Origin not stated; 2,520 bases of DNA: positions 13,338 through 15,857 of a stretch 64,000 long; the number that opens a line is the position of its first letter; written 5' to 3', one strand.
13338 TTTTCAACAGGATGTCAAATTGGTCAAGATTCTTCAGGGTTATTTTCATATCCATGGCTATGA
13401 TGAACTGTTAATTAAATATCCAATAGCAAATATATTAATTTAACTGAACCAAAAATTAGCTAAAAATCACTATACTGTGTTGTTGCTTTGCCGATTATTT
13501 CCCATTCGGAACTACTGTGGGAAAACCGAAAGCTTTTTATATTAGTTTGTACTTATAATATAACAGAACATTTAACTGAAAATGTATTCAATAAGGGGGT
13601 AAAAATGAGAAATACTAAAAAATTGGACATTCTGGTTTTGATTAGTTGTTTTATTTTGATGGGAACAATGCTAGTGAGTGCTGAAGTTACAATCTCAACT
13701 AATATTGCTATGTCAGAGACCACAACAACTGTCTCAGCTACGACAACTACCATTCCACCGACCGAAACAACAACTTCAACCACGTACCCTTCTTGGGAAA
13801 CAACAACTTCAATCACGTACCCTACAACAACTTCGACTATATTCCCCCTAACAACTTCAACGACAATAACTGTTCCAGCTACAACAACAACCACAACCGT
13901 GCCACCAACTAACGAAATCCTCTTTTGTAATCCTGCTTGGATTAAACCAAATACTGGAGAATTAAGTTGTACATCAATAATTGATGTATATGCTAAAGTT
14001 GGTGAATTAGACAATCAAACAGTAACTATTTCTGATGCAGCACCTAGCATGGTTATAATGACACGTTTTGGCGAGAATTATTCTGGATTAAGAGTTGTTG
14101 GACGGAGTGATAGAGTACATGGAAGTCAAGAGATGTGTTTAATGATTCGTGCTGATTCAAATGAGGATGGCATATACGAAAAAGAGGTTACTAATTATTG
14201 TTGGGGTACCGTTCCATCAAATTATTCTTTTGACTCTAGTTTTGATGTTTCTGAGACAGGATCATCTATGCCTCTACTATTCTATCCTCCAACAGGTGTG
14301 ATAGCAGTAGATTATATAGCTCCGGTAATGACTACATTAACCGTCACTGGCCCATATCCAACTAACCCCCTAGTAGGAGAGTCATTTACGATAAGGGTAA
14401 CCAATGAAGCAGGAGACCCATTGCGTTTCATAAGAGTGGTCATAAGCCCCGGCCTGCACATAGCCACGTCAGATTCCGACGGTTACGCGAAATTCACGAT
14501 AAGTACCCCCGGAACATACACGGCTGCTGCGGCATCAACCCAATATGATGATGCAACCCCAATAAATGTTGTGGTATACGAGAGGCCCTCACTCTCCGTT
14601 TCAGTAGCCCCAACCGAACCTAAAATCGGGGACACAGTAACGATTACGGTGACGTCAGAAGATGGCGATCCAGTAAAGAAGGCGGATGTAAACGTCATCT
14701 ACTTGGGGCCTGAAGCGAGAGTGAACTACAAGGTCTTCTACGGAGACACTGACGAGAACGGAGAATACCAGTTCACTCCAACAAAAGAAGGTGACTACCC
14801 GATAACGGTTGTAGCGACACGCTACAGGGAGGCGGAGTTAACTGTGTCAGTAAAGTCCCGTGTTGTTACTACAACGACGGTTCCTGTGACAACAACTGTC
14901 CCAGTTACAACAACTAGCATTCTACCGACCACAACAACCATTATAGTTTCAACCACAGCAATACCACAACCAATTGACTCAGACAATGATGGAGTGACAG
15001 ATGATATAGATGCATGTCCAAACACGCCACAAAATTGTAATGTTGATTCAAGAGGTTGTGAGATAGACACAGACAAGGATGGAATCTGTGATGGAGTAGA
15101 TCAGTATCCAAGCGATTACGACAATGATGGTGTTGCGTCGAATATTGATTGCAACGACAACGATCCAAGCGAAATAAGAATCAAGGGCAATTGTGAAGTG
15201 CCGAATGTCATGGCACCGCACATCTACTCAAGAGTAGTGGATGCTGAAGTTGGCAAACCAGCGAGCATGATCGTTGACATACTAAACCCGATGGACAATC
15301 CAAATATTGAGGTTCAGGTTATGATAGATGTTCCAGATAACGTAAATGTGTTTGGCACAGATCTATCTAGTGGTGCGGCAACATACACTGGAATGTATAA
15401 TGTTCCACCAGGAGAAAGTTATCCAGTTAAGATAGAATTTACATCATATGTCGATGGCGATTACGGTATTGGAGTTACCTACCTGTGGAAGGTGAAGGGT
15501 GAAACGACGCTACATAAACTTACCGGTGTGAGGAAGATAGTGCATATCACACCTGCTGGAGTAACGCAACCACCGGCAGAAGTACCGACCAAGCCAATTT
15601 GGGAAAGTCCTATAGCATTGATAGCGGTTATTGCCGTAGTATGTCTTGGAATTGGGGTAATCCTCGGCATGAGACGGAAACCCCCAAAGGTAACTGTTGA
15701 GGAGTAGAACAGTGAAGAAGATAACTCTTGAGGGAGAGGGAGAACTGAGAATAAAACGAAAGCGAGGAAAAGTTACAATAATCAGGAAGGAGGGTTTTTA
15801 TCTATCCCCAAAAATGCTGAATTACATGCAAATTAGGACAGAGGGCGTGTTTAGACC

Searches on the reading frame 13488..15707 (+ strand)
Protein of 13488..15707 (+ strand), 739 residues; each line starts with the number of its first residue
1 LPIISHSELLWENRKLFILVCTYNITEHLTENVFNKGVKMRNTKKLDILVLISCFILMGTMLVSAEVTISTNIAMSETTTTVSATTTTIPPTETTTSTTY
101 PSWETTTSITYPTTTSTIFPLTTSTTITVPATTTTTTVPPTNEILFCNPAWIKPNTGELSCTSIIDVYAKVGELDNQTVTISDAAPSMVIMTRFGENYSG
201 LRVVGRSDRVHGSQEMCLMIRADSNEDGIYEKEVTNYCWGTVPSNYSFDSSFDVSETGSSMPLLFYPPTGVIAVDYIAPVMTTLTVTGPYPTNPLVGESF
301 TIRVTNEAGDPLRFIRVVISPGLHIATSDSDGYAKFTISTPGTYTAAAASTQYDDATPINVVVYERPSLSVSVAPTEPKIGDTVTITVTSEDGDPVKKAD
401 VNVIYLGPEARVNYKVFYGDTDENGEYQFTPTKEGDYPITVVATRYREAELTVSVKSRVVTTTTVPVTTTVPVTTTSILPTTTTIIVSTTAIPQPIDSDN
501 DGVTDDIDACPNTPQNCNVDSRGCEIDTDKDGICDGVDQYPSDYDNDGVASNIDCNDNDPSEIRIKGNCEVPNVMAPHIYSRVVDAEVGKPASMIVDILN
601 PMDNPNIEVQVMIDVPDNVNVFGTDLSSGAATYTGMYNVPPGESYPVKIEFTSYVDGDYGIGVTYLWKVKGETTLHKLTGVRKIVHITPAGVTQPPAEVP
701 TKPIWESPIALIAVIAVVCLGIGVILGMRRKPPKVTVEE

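Call 8: search_protein_families(library=pfam, proteins=[window:13488-15707:+], max_evalue=0.01)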
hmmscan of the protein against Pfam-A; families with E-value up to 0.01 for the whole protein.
window:13488-15707:+ (739 aa): 10 families
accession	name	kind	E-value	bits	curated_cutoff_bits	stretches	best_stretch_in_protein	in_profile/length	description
PF13620.12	CarboxypepD_reg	-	4.4e-10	40.2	32.3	2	383-465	1-79/82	Carboxypeptidase regulatory-like domain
PF10670.15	DUF4198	-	6e-09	36.8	34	1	375-442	140-206/209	Domain of unknown function (DUF4198)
PF13715.12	CarbopepD_reg_2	-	1.3e-06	28.8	32.2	1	420-462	29-71/88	CarboxypepD_reg-like domain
PF17789.7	MG4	-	0.00011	22.8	24.7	1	299-355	17-77/95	Macroglobulin domain MG4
PF13584.12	BatD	-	0.00026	22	24.1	1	371-452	1-79/92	BatD DUF11 like domain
PF24025.1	Ig_DR_A0283-like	-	0.00062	20.5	27.1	0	381-441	6-62/102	DR_A0283-like, Ig-like domain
PF11974.14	bMG3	-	0.001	19.4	34.9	0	382-452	13-83/103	Bacterial alpha-2-macroglobulin MG3 domain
PF00630.25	Filamin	-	0.0014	19.8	26.9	0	379-441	18-80/93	Filamin/ABP280 repeat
PF13115.11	YtkA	-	0.0015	19.5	25.9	0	373-441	11-84/85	YtkA-like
PF17210.9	SdrD_B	-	0.0021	18.7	29.7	0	419-445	42-68/112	SdrD B-like domain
